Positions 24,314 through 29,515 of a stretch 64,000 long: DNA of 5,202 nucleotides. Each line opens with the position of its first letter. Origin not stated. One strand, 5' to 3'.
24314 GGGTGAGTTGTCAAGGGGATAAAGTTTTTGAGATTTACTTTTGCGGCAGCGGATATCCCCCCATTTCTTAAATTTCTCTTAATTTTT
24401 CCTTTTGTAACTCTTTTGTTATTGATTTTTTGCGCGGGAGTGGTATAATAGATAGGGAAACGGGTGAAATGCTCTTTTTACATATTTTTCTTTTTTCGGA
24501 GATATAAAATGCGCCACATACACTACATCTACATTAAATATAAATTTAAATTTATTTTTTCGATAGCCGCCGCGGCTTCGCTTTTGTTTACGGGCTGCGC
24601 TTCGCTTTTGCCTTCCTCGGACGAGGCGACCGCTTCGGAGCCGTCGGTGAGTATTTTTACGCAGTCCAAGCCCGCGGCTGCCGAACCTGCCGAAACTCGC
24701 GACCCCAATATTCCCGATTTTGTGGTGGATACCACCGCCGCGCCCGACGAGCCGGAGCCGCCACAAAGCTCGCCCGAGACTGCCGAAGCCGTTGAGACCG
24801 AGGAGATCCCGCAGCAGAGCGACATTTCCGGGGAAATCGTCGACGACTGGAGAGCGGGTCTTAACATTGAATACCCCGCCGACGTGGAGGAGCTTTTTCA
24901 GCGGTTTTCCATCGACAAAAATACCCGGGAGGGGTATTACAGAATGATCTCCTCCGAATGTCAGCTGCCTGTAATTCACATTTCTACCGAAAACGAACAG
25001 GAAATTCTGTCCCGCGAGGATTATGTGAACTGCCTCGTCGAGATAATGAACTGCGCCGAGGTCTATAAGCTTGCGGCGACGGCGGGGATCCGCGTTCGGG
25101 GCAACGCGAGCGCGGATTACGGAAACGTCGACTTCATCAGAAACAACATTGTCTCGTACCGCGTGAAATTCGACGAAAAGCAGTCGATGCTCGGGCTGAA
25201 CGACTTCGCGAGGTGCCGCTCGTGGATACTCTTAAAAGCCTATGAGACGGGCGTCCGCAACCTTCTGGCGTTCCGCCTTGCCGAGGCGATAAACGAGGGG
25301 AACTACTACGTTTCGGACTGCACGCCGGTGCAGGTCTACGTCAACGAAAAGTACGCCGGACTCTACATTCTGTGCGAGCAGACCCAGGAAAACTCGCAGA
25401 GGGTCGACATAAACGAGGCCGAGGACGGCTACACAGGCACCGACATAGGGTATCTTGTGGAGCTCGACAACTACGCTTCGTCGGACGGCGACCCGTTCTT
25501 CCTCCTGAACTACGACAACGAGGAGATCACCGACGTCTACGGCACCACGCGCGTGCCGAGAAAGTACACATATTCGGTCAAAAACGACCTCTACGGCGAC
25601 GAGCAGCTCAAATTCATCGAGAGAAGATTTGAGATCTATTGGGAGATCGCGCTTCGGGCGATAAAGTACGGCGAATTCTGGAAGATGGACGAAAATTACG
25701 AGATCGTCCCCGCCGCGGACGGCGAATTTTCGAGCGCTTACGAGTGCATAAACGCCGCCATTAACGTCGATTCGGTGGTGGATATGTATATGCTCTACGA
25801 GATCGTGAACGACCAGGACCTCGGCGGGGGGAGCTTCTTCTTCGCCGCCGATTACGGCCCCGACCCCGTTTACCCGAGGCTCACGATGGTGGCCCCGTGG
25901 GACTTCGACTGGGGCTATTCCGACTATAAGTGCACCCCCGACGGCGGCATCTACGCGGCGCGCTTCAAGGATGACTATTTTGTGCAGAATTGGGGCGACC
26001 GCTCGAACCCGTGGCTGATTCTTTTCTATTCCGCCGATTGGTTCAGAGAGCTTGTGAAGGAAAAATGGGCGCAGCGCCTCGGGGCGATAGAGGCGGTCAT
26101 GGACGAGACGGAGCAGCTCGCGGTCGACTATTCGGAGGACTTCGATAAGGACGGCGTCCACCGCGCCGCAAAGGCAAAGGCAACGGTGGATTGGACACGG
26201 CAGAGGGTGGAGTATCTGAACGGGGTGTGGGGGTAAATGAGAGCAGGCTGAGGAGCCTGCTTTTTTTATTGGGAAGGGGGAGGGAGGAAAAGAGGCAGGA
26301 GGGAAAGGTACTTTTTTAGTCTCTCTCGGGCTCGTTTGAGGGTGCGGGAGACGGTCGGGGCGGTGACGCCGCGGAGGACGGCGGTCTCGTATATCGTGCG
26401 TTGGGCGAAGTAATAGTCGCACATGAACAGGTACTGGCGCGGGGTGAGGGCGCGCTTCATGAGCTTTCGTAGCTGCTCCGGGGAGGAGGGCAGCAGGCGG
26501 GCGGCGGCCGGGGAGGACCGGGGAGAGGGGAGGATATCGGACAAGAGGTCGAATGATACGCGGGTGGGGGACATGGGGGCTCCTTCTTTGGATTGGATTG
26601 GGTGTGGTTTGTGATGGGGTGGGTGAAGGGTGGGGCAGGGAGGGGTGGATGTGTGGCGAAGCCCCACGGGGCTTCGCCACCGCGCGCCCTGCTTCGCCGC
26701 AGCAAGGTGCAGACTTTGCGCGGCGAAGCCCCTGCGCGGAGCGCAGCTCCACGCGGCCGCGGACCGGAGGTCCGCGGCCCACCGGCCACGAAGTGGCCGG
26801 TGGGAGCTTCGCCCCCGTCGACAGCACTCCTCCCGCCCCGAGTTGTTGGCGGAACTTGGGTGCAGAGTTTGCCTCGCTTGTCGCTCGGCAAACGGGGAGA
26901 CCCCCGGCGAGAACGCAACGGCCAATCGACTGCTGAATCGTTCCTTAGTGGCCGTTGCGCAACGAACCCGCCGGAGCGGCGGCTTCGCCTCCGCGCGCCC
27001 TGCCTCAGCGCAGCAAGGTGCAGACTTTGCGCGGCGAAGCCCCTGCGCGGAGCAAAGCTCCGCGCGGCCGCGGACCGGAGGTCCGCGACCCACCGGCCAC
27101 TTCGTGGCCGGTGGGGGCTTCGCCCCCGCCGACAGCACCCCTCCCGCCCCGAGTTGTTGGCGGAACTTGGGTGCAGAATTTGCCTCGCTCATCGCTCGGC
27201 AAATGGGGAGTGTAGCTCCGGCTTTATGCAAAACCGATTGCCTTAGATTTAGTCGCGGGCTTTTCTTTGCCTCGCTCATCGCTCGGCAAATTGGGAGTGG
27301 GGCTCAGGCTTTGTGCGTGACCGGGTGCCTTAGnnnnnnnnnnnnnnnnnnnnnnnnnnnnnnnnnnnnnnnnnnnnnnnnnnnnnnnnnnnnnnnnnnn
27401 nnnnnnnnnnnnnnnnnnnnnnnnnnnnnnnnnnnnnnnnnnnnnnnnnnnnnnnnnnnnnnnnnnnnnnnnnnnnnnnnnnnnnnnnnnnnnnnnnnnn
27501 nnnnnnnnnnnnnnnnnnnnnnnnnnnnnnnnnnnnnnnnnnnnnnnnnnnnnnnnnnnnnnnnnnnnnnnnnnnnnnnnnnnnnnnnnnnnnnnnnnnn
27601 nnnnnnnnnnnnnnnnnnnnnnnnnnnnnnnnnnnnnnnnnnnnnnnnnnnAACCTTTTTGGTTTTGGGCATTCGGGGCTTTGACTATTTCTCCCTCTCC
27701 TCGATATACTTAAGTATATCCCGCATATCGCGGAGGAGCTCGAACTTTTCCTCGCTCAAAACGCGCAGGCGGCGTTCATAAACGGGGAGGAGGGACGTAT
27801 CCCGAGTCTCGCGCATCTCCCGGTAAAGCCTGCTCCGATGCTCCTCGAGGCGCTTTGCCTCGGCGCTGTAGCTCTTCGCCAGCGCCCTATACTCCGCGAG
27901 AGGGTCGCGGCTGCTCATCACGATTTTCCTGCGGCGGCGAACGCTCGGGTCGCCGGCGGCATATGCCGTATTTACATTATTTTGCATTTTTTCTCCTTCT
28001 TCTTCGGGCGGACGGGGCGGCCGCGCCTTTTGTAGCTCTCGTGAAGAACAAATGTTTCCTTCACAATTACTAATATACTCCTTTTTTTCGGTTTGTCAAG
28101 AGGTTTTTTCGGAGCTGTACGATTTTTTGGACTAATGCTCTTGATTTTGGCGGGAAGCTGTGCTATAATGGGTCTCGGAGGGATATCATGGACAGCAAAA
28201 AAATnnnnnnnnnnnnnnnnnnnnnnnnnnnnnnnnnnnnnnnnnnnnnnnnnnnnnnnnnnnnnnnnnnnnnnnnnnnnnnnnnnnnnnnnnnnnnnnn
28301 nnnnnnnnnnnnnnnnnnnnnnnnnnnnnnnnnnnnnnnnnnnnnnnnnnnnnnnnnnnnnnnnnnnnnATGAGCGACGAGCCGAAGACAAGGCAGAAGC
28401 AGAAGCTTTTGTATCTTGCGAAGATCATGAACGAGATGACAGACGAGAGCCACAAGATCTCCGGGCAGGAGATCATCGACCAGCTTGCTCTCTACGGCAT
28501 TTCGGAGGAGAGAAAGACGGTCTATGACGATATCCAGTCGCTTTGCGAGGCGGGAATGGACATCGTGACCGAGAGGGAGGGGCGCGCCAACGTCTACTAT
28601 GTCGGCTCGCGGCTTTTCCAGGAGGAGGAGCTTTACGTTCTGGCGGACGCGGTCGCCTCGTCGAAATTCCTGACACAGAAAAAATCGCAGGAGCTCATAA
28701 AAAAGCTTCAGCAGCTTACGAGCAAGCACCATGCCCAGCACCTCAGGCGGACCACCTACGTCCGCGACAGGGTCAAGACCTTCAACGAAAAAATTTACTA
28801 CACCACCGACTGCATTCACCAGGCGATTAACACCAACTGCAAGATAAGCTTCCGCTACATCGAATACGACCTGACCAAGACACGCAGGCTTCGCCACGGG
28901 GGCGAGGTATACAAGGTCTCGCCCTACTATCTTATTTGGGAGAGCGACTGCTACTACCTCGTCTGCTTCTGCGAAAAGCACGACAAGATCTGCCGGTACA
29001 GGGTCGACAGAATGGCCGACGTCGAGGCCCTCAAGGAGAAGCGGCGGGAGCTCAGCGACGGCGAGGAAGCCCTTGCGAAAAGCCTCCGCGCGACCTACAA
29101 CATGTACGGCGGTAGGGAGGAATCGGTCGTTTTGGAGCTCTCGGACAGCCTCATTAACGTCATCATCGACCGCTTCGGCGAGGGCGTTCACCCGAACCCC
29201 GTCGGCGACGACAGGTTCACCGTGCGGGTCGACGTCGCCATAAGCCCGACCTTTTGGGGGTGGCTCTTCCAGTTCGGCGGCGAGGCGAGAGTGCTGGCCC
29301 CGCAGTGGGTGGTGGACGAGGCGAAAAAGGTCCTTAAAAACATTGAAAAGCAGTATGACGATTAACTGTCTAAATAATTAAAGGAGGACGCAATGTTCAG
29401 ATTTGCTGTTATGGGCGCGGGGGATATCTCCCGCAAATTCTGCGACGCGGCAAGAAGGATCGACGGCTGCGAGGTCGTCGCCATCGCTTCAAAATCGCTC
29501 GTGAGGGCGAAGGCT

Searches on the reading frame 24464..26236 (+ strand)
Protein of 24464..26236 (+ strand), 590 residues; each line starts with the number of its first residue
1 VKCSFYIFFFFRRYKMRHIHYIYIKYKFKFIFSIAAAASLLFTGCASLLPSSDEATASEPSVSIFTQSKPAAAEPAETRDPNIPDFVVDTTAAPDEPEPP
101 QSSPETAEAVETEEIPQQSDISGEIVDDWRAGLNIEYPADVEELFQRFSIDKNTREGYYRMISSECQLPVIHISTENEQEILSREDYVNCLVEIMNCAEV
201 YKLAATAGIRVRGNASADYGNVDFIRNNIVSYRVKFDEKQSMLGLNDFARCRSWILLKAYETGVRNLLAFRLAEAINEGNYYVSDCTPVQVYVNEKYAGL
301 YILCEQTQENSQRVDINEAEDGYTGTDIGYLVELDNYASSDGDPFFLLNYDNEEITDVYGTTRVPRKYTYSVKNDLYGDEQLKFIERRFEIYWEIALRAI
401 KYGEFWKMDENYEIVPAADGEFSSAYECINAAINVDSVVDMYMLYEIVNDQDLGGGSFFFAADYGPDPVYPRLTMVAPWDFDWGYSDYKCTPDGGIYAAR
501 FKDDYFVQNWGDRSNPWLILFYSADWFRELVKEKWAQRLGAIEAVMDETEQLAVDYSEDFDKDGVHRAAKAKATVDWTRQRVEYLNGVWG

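Call 24: search_protein_families(library=pfam, proteins=[window:24464-26236:+], max_evalue=0.01)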
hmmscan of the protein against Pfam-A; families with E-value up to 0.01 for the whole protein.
window:24464-26236:+ (590 aa): 1 family
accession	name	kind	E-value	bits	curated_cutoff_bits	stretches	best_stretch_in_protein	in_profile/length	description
PF08757.17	CotH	-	2e-16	60.9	23.8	1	209-539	1-264/322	CotH kinase protein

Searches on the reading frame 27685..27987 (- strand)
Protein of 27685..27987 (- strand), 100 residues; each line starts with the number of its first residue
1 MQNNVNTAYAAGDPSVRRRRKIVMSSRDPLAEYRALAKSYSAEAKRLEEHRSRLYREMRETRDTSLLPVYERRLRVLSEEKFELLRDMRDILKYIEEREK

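Call 24: search_protein_families(library=pfam, proteins=[window:27685-27987:-], max_evalue=0.01)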
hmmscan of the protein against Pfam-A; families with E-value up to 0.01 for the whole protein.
window:27685-27987:- (100 aa): 1 family
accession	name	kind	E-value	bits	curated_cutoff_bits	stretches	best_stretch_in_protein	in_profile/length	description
PF10076.14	Phage_Mu_Gp48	-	0.0063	16.8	37.4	1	26-79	14-63/150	Bacteriophage Mu-like, Gp48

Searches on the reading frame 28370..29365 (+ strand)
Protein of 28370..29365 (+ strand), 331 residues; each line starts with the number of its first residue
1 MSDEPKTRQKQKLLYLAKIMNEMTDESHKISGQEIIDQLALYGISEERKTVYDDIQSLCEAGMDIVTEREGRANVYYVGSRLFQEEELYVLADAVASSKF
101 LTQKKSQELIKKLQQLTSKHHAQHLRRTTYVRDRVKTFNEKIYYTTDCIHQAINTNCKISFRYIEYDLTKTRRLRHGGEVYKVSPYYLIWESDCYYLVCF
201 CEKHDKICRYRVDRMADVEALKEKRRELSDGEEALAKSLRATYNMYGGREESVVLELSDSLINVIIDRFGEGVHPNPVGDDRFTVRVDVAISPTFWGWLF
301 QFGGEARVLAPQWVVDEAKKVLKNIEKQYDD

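Call 24: search_protein_families(library=pfam, proteins=[window:28370-29365:+], max_evalue=0.01)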
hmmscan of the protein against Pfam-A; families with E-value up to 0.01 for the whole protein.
window:28370-29365:+ (331 aa): 5 families
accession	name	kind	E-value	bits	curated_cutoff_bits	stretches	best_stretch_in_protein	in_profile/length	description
PF13280.12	WYL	-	2.3e-11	44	21.8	1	149-219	6-69/70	WYL domain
PF25583.1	WCX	-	7.5e-10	39.4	23.9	1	251-324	3-74/76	WCX domain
PF08279.18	HTH_11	-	0.00026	21.2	25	1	22-70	8-51/55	HTH domain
PF16902.11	FokI_D3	-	0.00027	21.2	29.2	1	22-67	21-66/69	FokI, D3 domain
PF15460.11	SAS4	-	0.0095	16.4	24.4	0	103-154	31-84/99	Something about silencing, SAS, complex subunit 4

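Call 49: find_encoding_contigs(protein=window:28370-29365:+, flank=4000, max_places=8)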
Protein window:28370-29365:+ (331 aa): 6 contigs read that carry it; 6 places shown.
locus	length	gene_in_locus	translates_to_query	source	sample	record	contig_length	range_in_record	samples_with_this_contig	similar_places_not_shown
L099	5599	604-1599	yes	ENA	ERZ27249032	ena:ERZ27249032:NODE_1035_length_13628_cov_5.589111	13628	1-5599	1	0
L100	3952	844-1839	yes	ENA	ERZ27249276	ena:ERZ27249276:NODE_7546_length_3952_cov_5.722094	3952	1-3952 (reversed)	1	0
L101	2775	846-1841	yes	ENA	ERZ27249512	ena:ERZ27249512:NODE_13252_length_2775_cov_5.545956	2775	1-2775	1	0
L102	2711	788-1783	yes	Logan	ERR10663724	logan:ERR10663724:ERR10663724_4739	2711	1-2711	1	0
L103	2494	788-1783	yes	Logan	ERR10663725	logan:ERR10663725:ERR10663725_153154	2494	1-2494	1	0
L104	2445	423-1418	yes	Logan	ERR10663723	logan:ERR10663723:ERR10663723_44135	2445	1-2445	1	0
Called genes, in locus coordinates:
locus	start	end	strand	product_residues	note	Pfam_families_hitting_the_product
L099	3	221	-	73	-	?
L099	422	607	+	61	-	PF05979:DUF896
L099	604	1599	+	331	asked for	PF16902:FokI_D3 (weak), PF13280:WYL, PF25583:WCX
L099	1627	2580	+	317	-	PF01408:GFO_IDH_MocA, PF22725:GFO_IDH_MocA_C3, PF02894:GFO_IDH_MocA_C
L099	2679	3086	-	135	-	-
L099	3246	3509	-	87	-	PF03811:Zn_ribbon_InsA (weak)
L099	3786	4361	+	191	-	PF13305:TetR_C_33 (weak)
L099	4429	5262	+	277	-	PF00376:MerR, PF13411:MerR_1, PF09278:MerR-DNA-bind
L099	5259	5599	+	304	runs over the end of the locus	PF00005:ABC_tran, PF13304:AAA_21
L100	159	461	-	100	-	-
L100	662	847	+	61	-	PF05979:DUF896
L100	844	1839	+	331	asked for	PF16902:FokI_D3 (weak), PF13280:WYL, PF25583:WCX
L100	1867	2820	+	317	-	PF01408:GFO_IDH_MocA, PF22725:GFO_IDH_MocA_C3, PF02894:GFO_IDH_MocA_C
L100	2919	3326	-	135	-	-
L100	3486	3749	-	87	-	PF03811:Zn_ribbon_InsA (weak)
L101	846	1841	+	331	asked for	PF16902:FokI_D3 (weak), PF13280:WYL, PF25583:WCX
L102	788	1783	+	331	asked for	PF16902:FokI_D3 (weak), PF13280:WYL, PF25583:WCX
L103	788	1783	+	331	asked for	PF16902:FokI_D3 (weak), PF13280:WYL, PF25583:WCX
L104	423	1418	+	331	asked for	PF16902:FokI_D3 (weak), PF13280:WYL, PF25583:WCX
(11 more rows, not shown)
